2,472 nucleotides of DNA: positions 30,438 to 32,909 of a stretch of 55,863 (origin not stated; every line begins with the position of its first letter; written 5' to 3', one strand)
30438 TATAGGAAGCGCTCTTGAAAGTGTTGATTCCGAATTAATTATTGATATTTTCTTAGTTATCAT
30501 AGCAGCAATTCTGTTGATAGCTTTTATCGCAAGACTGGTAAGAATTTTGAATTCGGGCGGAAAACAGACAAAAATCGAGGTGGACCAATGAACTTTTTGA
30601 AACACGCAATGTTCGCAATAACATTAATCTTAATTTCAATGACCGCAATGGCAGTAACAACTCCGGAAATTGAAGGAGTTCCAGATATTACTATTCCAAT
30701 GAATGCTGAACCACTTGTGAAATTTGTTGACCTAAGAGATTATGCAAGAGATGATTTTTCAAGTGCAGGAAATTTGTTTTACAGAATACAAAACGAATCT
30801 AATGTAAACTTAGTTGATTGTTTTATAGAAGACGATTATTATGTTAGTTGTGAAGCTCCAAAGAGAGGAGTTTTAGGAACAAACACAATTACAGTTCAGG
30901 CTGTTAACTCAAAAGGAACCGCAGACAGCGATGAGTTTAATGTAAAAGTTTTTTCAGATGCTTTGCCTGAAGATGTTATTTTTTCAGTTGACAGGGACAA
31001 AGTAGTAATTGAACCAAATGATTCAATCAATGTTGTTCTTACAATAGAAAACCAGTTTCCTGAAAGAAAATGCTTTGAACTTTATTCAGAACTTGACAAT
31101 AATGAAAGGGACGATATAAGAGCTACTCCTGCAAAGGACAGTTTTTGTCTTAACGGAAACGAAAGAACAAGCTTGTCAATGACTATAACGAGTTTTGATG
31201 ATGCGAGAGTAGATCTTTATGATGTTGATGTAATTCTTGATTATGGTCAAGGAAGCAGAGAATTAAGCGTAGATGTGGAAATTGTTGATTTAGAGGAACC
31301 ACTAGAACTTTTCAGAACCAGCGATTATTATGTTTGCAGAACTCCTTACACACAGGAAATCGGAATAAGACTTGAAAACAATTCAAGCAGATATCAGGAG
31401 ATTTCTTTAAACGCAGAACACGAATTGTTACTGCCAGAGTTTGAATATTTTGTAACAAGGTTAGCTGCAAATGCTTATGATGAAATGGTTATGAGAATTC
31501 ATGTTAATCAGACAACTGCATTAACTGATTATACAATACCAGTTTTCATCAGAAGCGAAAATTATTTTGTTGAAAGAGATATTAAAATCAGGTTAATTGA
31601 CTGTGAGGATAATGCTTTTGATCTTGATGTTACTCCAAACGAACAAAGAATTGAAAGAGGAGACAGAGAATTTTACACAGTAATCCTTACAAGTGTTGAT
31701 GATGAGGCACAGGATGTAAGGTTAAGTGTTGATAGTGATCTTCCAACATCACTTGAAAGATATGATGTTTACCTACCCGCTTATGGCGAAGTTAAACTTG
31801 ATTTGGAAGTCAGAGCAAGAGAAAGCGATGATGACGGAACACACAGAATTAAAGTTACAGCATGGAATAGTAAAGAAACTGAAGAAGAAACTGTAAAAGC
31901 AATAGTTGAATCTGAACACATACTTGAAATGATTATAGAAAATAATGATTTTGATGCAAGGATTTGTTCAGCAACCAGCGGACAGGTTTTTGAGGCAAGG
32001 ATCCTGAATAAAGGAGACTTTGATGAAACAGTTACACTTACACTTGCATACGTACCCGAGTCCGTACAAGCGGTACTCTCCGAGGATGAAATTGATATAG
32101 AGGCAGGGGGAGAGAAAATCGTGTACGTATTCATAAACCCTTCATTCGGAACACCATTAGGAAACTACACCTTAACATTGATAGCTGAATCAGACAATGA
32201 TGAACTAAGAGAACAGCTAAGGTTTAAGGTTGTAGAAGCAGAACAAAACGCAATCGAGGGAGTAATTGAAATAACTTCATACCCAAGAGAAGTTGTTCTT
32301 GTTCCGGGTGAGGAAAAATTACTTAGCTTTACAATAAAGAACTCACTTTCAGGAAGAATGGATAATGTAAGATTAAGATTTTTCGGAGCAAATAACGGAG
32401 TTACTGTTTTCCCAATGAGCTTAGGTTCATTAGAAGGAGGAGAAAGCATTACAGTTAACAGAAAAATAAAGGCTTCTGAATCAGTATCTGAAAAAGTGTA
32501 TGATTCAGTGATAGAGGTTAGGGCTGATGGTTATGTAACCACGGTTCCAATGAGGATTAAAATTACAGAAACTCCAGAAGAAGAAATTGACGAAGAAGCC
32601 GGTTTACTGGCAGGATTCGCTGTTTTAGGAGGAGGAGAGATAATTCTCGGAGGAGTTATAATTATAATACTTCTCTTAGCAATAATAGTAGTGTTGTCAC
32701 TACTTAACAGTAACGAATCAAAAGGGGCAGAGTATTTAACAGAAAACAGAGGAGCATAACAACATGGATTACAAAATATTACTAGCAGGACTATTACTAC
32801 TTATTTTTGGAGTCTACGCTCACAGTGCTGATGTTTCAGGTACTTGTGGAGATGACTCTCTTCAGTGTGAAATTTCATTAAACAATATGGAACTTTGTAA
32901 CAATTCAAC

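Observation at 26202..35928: Four-gene operon of giant, C-terminally anchored modular surface proteins flanked by two regulators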

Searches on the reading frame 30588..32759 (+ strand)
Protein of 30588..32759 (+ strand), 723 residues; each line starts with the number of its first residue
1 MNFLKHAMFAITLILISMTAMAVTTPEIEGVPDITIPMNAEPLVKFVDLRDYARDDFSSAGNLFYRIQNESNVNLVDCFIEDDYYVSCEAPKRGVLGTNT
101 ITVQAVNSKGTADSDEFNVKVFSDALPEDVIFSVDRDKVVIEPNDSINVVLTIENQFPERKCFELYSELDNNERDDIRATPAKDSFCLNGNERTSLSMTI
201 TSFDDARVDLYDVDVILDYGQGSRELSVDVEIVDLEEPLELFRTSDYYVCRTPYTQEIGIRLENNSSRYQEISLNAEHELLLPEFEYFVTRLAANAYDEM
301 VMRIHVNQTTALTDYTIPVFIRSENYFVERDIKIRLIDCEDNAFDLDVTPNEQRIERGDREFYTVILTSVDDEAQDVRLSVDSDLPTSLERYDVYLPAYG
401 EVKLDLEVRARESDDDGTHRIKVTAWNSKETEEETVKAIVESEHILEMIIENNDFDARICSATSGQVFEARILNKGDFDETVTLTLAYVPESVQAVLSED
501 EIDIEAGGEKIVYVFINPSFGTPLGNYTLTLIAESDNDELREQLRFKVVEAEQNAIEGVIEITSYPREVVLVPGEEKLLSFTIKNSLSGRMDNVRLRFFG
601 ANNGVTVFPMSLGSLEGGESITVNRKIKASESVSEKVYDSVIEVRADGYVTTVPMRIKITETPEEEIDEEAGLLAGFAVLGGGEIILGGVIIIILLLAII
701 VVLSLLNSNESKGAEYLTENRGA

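Call 3: search_protein_families(library=pfam, proteins=[window:30588-32759:+], max_evalue=0.1)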
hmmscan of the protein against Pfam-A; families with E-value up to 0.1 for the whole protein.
window:30588-32759:+ (723 aa): 3 families
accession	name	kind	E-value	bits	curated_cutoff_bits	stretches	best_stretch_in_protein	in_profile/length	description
PF06280.18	fn3_5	-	0.0045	18.1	27.6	0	100-154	25-79/112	Fn3-like domain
PF11614.14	FixG_C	-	0.015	15.9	25.6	0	467-537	34-105/119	IG-like fold at C-terminal of FixG, putative oxidoreductase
PF25086.1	DUF7803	-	0.044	14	27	1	544-605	94-155/178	Domain of unknown function (DUF7803)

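Call 4: search_protein_families(library=ncbifam, proteins=[window:30588-32759:+], max_evalue=0.1)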
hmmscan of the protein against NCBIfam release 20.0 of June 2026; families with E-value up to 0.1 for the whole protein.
window:30588-32759:+ (723 aa): 1 family
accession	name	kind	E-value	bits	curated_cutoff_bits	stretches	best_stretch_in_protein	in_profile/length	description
NF041799.1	Hsp14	equivalog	0.029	14.3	100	0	353-406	4-55/118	archaeal heat shock protein Hsp14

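Call 11: find_homologous_proteins(query=window:30588-32759:+, max_evalue=0.001)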
Query window:30588-32759:+ (723 aa): 18 proteins with E <= 0.001 among 8000 candidates.
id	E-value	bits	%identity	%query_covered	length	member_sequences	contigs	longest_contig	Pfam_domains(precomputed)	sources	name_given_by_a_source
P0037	0.0e+0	1577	100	100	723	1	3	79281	-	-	-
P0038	0.0e+0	1394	88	100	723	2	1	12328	PF11614.15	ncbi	ncbi:MAG: hypothetical protein ABIH20_06895 [Candidatus Diapherotrites archaeon]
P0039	0.0e+0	1086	69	100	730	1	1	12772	-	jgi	-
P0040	2.6e-261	887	56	95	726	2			PF11614.15,PF10633.16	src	-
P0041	5.3e-257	873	57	98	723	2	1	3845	PF11614.15,PF16392.12,PF23619.2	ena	-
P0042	6.4e-247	839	55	95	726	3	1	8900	-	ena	-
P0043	1.2e-229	782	84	59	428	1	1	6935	-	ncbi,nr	ncbi:MAG: hypothetical protein NUV57_06170, partial [archaeon]|nr:hypothetical protein [archaeon]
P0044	7.3e-213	727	49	100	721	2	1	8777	PF11614.15,PF06280.19,PF17766.8,PF10633.16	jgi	-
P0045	2.5e-207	709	47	98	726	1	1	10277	PF11614.15,PF10633.16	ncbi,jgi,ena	-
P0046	2.4e-201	689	49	90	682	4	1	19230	PF11614.15,PF10633.16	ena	-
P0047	3.9e-194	665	45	98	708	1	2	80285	PF11614.15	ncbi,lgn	-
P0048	1.1e-189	650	44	97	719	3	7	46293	PF11614.15,PF10633.16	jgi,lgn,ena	-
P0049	1.8e-182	627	52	75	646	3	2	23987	-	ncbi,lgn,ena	ncbi:MAG: hypothetical protein AABW99_02665 [archaeon]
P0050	2.1e-176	606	42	97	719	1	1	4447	PF11614.15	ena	-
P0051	2.8e-149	517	54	60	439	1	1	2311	PF11614.15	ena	-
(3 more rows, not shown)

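Call 26: search_solved_structures(query=A2, max_evalue=1)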
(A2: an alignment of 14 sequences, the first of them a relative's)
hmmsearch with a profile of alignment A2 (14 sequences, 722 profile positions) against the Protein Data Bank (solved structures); distinct sequences matched with E-value up to 1: 1.
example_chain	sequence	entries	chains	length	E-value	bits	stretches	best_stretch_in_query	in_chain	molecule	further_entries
2ncm_A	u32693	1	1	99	0.32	12.3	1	345-440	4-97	NEURAL CELL ADHESION MOLECULE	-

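Call 63: search_protein_representatives(alignment_id=A2)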
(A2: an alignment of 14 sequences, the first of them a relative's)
Query: 14 sequences, 722 profile positions. Proteins with E-value up to 0.001 (for the whole library): 3094; up to 1e-10: 996; up to 1e-30: 241. The best 150 are listed.
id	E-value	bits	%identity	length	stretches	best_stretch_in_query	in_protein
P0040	0.0e+00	1163.0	-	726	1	1-720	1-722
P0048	0.0e+00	1104.7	-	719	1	1-719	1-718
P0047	0.0e+00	1061.9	-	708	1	4-710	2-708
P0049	6.2e-273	923.9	-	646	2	1-563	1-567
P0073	1.2e-272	922.9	-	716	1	1-720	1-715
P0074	2.9e-269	911.7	-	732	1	3-711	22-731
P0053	1.2e-251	853.5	-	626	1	101-717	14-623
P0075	1.2e-219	747.7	-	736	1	1-712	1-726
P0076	5.1e-202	689.4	-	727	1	6-713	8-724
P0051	4.1e-199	679.8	-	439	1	281-717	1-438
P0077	9.0e-198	675.4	-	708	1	1-703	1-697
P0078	1.5e-197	674.7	-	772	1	8-713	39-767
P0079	7.6e-197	672.3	-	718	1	4-715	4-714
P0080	1.1e-177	608.9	-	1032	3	22-711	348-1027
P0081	5.6e-168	576.9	-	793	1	7-714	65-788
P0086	5.4e-128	444.7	-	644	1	131-710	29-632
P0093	5.1e-112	391.9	-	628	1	126-704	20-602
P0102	2.5e-98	346.6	-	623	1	124-713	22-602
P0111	1.8e-84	300.8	-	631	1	136-713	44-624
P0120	1.1e-78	281.7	-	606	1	125-701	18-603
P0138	5.0e-71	256.4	-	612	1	125-708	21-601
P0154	7.2e-64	232.7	-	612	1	129-704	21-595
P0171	1.1e-57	212.3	-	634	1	130-702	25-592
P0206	2.2e-49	184.9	-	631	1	125-702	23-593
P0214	1.2e-47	179.1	-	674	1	127-709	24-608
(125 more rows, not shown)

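Call 64: predict_structure(alignment_id=A2)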
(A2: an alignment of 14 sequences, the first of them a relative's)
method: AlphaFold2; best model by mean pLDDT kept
length: 723 residues; sequences in the alignment: 14
mean_pLDDT: 81.0   pTM: 0.42
mean pLDDT of the five models: 81.0, 79.8, 78.9, 78.2, 78.1
residues with pLDDT >= 90: 229; 70-90: 381; 50-70: 42; < 50: 71
segments of 3 or more residues with pLDDT < 50: 1-23, 125-128, 664-689, 706-723
pLDDT, mean of each block of 10 residues (from residue 1): 43 38 70 84 88 85 90 86 89 78 87 90 59 82 79 83 86 73 86 85 82 87 85 76 83 83 84 88 90 88 87 88 78 81 87 93 95 85 91 89 96 90 84 92 90 84 86 91 91 88 92 90 91 90 92 77 89 88 89 88 81 89 90 83 89 90 46 35 40 65 47 31 32
secondary structure, 60 per line:
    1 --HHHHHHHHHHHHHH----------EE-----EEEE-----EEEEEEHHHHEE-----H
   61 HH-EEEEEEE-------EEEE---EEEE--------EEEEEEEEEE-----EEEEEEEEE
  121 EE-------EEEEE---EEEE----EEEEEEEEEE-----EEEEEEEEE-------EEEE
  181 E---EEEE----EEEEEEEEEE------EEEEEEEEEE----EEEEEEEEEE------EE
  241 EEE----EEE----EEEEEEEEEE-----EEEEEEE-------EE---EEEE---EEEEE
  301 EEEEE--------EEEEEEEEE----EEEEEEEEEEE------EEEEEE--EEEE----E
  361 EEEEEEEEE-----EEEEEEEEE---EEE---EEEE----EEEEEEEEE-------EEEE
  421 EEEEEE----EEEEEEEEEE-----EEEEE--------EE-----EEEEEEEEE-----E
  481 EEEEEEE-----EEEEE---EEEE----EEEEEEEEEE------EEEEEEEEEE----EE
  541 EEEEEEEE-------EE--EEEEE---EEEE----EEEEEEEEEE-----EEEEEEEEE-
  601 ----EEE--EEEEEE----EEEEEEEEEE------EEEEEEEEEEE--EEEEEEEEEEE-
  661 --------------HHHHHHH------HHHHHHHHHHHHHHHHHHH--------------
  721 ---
elements in order (helices of 4 or more, strands of 3 or more residues): H3-16 E34-37 E43-48 H49-52 E64-70 E78-81 E85-88 E97-106 E112-122 E130-134 E138-141 E146-155 E161-169 E177-181 E185-188 E193-202 E209-218 E223-232 E239-243 E248-250 E255-264 E270-276 E289-292 E296-305 E314-322 E327-337 E344-349 E352-355 E360-369 E375-383 E387-389 E393-396 E401-409 E417-426 E431-440 E446-450 E466-474 E480-487 E493-497 E501-504 E509-518 E525-534 E539-548 E560-564 E568-571 E576-585 E591-599 E605-607 E610-615 E620-629 E636-646 E649-659 H675-681 H688-706

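Call 65: list_cluster_members(proteins=[P0086, P0093, P0102, P0111, P0120, P0138, P0154, P0171, P0206, P0214])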
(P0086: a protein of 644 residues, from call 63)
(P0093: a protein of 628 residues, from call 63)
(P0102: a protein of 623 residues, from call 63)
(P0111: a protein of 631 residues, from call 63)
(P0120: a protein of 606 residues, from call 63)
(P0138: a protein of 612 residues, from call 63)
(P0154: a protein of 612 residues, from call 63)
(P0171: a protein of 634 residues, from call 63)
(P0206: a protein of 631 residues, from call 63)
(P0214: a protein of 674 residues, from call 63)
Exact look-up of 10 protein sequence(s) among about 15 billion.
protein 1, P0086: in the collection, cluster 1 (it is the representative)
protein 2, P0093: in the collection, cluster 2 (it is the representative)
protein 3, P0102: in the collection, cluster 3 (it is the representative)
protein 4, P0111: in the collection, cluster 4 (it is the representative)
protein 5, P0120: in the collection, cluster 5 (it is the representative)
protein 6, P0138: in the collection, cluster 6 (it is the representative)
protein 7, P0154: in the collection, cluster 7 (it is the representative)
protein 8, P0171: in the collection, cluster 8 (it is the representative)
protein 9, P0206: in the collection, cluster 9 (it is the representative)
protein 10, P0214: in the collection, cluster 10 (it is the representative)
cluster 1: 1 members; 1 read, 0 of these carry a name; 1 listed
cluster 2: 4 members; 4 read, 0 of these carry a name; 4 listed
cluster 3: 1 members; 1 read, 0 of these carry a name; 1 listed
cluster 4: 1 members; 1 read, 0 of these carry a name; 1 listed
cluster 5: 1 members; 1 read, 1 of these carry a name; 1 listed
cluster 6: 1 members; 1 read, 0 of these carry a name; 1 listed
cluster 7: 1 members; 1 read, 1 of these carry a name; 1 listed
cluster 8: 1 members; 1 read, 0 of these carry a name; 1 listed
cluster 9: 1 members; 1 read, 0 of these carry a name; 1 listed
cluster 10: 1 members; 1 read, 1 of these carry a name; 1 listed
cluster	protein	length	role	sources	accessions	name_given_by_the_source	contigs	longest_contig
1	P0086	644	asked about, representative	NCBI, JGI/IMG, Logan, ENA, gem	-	-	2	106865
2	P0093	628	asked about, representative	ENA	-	-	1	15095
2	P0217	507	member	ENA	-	-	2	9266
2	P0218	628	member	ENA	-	-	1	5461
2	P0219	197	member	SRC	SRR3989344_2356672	-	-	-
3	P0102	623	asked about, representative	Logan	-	-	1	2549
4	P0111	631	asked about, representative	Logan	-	-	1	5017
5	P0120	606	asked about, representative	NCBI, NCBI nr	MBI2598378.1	MAG: hypothetical protein HYW50_04230, partial [Candidatus Diapherotrites archaeon] | hypothetical protein [Candidatus Diapherotrites archaeon]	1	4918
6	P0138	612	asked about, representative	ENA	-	-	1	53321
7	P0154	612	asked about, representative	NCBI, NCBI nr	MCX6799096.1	MAG: NEW3 domain-containing protein [Candidatus Diapherotrites archaeon] | NEW3 domain-containing protein [Candidatus Diapherotrites archaeon]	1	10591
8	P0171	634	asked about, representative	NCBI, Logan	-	-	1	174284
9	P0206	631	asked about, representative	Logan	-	-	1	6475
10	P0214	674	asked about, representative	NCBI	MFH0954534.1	MAG: hypothetical protein V1777_00310 [Candidatus Micrarchaeota archaeon]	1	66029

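Call 67: find_encoding_contigs(protein=P0214, flank=8000, max_places=1)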
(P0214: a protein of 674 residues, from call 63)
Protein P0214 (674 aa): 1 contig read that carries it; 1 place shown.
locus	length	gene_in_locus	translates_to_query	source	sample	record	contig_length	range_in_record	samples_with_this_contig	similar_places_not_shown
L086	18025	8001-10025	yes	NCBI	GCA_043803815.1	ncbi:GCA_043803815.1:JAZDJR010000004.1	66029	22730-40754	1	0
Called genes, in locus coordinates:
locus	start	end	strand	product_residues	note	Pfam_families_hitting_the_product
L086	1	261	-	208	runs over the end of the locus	-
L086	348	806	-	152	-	PF04073:tRNA_edit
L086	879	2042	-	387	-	PF00438:S-AdoMet_synt_N, PF02772:S-AdoMet_synt_M, PF02773:S-AdoMet_synt_C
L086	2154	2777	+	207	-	PF01381:HTH_3, PF12844:HTH_19, PF13560:HTH_31 (weak), PF00571:CBS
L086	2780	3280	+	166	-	-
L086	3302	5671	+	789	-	PF00133:tRNA-synt_1, PF09334:tRNA-synt_1g, PF08264:Anticodon_1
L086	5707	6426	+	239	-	-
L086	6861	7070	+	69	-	-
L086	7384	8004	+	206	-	-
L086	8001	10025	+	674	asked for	-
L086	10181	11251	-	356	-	-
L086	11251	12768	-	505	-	-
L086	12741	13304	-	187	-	-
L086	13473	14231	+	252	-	-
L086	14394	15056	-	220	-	-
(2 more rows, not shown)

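Call 68: find_encoding_contigs(protein=P0171, flank=8000, max_places=1)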
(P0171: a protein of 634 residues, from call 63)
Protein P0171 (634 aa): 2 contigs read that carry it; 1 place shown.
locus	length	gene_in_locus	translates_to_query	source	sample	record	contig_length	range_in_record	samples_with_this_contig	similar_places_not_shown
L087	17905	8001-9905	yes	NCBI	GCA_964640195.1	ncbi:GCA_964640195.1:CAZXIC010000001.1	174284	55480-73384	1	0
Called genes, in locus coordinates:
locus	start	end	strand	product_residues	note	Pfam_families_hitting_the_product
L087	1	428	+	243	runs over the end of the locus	PF00149:Metallophos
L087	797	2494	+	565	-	PF06418:CTP_synth_N, PF00117:GATase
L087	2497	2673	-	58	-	PF03966:Trm112p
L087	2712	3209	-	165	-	-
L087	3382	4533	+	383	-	PF01963:TraB_PrgY_gumN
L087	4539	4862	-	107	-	PF01588:tRNA_bind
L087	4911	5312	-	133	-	PF04073:tRNA_edit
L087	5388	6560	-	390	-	PF00438:S-AdoMet_synt_N, PF02772:S-AdoMet_synt_M, PF02773:S-AdoMet_synt_C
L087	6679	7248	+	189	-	PF01381:HTH_3, PF13560:HTH_31, PF00571:CBS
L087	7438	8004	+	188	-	-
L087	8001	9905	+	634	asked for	PF11614:FixG_C (faint), PF10633:NPCBM_assoc (faint)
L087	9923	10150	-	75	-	-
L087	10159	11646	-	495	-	-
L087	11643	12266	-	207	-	-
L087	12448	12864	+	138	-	PF01850:PIN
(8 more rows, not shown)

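Call 70: fold_search(model_id=the predicted structure, library=pdb)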
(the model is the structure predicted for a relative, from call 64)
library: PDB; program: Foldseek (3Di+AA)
matches with E <= 10: 1991; with E <= 0.001: 382
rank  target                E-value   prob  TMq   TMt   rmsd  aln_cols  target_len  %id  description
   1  9ijj_C                9.0e-26  1.00  0.15  0.12  55.9       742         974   10  In situ structure of the central apparatus in mouse sperm axoneme. (released 2025-06-04)
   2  7sqc_O0               3.1e-25  1.00  0.16  0.11  60.3       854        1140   11  Ciliary C1 central pair apparatus isolated from Chlamydomonas reinhardtii (released 2022-04-13)
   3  7sqc_2B               7.5e-25  1.00  0.21  0.20  54.7       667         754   12  Ciliary C1 central pair apparatus isolated from Chlamydomonas reinhardtii (released 2022-04-13)
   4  9ijj_O                4.3e-24  1.00  0.15  0.10  67.2       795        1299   10  In situ structure of the central apparatus in mouse sperm axoneme. (released 2025-06-04)
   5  9ijj_h                5.5e-24  1.00  0.19  0.11  31.2       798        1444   10  In situ structure of the central apparatus in mouse sperm axoneme. (released 2025-06-04)
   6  7som_D                6.0e-24  1.00  0.20  0.11  39.3       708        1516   11  Ciliary C2 central pair apparatus isolated from Chlamydomonas reinhardtii (released 2022-04-13)
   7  7sqc_2A               4.4e-23  1.00  0.21  0.21  60.1       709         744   11  Ciliary C1 central pair apparatus isolated from Chlamydomonas reinhardtii (released 2022-04-13)
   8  9ijj_4I               1.1e-22  1.00  0.20  0.05  56.0       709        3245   11  In situ structure of the central apparatus in mouse sperm axoneme. (released 2025-06-04)
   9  9ijj_4H               5.1e-20  1.00  0.20  0.05  56.1       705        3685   12  In situ structure of the central apparatus in mouse sperm axoneme. (released 2025-06-04)
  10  9ijj_4G               1.5e-19  1.00  0.20  0.04  56.2       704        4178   12  In situ structure of the central apparatus in mouse sperm axoneme. (released 2025-06-04)
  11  9ijj_E                3.1e-19  1.00  0.17  0.22  31.8       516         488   11  In situ structure of the central apparatus in mouse sperm axoneme. (released 2025-06-04)
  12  9ijj_4J               2.0e-18  1.00  0.16  0.16  50.8       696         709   11  In situ structure of the central apparatus in mouse sperm axoneme. (released 2025-06-04)
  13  9ijj_4A               3.7e-18  1.00  0.19  0.06  54.5       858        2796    9  In situ structure of the central apparatus in mouse sperm axoneme. (released 2025-06-04)
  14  7n6g_4C               2.2e-17  1.00  0.16  0.17  37.9       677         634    9  C1 of central pair (released 2022-05-18)
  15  9ijj_P                4.1e-17  1.00  0.16  0.18  39.7       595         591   11  In situ structure of the central apparatus in mouse sperm axoneme. (released 2025-06-04)
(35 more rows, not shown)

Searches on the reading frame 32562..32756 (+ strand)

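Call 82: search_protein_families(library=ncbifam, proteins=[window:32562-32756:+], max_evalue=10)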
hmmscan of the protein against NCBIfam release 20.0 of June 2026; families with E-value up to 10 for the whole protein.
seq(65 aa): 2 families
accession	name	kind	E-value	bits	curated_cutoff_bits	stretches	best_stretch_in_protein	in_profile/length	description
TIGR02234.1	trp_oprn_chp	hypoth_equivalog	0.16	11.9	71.15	1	13-53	61-101/202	TIGR02234 family membrane protein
NF050118.1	aa3_CtaJ_Mycob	equivalog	0.18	12.2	43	1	26-58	4-35/80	aa3-type cytochrome oxidase subunit CtaJ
